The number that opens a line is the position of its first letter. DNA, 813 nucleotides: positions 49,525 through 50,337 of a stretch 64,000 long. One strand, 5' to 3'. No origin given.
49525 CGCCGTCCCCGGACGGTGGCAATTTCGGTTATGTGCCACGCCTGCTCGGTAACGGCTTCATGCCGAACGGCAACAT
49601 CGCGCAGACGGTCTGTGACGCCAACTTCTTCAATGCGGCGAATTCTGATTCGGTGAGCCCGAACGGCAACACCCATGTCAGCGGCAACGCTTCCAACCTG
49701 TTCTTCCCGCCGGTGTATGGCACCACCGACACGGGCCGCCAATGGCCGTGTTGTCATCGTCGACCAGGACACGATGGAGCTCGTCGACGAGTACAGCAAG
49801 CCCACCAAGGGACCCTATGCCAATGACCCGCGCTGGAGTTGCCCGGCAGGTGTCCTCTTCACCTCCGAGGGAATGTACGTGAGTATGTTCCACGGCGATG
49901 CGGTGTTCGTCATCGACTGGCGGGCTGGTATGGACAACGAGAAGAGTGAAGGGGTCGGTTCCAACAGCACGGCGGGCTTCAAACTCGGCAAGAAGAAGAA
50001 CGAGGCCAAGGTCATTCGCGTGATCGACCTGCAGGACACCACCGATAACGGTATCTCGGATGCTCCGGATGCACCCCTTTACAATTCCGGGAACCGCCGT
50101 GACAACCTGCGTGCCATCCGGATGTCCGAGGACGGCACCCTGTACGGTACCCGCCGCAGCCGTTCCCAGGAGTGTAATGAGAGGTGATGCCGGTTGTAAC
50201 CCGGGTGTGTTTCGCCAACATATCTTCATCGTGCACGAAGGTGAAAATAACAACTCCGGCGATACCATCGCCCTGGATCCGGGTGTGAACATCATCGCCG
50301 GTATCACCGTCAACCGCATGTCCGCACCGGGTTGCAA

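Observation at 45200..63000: Frameshift density jumps about 20-fold in the 46-63 kb accessory block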

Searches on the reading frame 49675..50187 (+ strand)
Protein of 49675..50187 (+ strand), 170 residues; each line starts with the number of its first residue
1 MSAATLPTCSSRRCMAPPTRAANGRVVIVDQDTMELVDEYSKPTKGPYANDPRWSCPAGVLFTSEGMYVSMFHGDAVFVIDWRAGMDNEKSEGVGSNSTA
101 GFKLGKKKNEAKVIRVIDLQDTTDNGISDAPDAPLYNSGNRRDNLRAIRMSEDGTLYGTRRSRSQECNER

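Call 32: search_protein_families(library=pfam, proteins=[window:49675-50187:+], max_evalue=0.01)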
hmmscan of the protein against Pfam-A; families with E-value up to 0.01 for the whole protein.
window:49675-50187:+ (170 aa): 0 families

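Call 54: list_cluster_members(proteins=[window:49675-50187:+, window:52689-53309:+, window:62429-62986:+, window:57843-58196:+, window:46207-46623:-, window:55744-57846:+, window:54026-55204:+, window:51349-51747:+, window:61878-62471:+, window:47629-48063:-])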
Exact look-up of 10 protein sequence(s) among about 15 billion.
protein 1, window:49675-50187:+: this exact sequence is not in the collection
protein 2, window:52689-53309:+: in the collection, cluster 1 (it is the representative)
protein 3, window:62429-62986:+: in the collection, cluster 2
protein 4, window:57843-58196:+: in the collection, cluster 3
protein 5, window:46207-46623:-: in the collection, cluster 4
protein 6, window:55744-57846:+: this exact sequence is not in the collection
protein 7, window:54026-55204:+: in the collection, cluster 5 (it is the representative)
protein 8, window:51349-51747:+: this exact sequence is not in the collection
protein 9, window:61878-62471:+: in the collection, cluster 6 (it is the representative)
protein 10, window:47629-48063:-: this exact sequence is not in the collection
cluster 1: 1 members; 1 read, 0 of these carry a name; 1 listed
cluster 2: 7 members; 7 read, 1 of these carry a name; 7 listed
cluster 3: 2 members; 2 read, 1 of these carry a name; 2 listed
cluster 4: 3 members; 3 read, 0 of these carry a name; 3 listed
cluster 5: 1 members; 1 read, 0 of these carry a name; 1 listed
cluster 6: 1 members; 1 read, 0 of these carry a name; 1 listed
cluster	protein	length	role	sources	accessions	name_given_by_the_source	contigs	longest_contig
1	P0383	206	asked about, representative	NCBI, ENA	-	-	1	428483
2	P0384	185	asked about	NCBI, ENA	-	-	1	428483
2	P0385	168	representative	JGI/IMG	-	-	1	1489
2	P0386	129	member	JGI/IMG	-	CxxC motif-containing protein (DUF1111 family)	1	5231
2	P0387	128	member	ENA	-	-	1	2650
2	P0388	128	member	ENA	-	-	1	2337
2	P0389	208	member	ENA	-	-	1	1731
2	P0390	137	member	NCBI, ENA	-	-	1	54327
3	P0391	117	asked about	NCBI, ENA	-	-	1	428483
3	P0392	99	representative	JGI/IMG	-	two-component system sensor kinase FixL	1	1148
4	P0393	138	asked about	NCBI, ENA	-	-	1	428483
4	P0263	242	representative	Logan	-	-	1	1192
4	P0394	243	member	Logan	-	-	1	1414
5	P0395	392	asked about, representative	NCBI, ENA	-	-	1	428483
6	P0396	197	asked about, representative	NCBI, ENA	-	-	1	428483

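Call 79: find_encoding_contigs(protein=P0394, flank=10000, max_places=3)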
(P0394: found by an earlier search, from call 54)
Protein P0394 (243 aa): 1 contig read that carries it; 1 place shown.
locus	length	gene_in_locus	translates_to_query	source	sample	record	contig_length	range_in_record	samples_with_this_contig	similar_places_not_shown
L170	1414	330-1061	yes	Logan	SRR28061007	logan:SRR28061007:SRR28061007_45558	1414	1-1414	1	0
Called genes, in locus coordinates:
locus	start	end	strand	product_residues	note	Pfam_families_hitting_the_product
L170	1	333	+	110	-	?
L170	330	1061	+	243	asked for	-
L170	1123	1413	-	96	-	?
